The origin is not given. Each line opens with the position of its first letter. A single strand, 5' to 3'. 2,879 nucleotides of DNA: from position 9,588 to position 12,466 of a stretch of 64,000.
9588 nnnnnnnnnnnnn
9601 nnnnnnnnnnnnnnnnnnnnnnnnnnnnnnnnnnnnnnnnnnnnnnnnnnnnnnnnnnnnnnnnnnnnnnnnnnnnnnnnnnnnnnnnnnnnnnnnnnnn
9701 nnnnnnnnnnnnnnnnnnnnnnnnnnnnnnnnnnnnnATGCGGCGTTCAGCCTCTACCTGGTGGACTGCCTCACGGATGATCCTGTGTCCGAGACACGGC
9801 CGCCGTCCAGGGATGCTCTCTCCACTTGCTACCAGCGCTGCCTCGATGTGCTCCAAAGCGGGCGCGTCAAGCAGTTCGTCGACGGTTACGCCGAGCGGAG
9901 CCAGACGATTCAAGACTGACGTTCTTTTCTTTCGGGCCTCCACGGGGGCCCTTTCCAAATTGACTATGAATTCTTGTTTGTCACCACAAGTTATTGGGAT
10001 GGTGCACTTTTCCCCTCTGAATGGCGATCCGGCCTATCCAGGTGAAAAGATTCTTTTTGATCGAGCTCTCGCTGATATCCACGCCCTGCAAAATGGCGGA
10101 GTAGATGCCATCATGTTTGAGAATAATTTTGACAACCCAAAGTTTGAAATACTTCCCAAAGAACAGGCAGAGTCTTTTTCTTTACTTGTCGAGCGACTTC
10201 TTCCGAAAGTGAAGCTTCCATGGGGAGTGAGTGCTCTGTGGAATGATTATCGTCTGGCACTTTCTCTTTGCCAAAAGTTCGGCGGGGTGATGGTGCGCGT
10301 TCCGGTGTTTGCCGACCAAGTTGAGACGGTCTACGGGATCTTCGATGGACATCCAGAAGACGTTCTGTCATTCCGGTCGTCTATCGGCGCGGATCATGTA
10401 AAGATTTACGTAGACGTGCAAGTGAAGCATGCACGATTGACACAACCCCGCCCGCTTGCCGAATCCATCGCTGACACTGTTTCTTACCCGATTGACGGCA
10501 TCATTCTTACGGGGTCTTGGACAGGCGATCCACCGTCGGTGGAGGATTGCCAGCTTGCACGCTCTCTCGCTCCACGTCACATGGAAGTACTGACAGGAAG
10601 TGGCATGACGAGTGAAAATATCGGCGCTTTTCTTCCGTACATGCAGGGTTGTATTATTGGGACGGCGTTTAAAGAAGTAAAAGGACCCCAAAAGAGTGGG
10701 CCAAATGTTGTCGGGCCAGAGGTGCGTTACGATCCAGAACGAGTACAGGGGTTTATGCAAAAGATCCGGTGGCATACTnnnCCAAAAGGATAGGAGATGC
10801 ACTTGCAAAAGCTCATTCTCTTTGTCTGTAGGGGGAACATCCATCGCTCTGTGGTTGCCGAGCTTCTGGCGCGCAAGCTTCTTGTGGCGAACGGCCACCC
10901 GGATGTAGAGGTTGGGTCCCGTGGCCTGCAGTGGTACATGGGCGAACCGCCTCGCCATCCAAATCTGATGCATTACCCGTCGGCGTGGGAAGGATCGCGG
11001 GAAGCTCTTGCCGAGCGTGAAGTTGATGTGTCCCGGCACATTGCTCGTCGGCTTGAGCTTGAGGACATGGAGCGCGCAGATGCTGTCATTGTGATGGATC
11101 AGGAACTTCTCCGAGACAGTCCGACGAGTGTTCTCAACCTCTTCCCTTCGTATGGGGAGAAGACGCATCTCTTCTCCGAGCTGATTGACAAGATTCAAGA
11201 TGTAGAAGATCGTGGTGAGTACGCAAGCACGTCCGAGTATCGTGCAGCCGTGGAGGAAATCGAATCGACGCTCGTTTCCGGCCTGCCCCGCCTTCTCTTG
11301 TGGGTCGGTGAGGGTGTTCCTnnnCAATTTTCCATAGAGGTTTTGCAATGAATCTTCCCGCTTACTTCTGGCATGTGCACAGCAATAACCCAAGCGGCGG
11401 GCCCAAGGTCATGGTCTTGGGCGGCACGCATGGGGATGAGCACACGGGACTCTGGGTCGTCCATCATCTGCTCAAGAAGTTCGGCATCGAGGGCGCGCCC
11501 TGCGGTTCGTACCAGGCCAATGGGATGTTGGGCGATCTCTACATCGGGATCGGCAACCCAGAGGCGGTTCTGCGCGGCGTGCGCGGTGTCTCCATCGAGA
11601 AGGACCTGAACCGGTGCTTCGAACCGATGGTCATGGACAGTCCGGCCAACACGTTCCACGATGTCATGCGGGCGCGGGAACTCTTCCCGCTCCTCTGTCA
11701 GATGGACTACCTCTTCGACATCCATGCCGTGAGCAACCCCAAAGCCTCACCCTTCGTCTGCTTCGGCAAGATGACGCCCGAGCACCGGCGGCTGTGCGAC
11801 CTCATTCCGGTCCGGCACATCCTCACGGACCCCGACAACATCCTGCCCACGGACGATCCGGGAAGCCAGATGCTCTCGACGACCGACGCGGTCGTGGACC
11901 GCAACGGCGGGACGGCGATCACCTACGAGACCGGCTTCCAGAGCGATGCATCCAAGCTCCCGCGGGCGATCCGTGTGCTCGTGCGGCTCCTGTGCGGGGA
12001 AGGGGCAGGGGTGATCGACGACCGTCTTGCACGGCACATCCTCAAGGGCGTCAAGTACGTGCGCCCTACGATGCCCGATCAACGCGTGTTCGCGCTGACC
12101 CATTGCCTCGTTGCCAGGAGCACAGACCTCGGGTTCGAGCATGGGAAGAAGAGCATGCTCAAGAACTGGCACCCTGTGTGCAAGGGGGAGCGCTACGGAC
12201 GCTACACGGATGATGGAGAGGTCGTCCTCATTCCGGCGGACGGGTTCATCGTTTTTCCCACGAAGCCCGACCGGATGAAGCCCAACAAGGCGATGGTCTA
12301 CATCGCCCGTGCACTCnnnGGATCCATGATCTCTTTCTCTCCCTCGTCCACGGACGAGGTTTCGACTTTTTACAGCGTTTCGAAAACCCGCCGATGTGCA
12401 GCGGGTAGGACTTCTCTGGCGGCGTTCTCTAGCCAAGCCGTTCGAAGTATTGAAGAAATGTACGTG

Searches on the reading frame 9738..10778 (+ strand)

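Call 104: search_protein_families(library=pfam, proteins=[window:9738-10778:+], max_evalue=0.001)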
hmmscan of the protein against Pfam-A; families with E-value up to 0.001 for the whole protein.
window:9738-10778:+ (347 aa): 1 family
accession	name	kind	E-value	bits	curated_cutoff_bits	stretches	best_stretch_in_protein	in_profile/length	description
PF03437.21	BtpA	-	1.9e-49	168.8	30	1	84-313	4-232/254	BtpA family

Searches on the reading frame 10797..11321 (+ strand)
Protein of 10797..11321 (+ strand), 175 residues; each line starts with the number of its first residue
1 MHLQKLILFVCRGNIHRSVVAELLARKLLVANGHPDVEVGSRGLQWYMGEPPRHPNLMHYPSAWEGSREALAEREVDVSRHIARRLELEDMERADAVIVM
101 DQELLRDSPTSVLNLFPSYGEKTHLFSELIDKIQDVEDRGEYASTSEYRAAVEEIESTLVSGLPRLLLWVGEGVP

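Call 104: search_protein_families(library=pfam, proteins=[window:10797-11321:+], max_evalue=0.001)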
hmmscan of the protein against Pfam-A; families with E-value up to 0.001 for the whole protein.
window:10797-11321:+ (175 aa): 1 family
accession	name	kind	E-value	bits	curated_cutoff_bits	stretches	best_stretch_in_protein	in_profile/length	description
PF01451.26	LMWPc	-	1.9e-16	61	23.2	1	7-159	1-140/144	Low molecular weight phosphotyrosine protein phosphatase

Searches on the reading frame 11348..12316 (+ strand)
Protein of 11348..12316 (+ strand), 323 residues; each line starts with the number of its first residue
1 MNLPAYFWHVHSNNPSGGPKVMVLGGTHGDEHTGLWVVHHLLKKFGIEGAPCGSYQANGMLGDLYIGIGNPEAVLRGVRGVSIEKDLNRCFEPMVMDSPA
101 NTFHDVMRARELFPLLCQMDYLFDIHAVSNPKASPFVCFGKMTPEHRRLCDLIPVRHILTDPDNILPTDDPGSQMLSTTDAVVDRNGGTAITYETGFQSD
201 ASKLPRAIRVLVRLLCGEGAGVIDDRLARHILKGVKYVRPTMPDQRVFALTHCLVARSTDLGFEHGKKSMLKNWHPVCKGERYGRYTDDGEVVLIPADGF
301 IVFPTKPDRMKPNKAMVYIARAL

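Call 104: search_protein_families(library=pfam, proteins=[window:11348-12316:+], max_evalue=0.001)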
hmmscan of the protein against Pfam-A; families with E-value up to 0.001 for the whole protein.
window:11348-12316:+ (323 aa): 1 family
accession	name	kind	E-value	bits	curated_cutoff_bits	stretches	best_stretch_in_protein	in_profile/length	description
PF24827.1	AstE_AspA_cat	-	1.7e-12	47.7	25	1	18-198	2-170/192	Succinylglutamate desuccinylase/Aspartoacylase catalytic domain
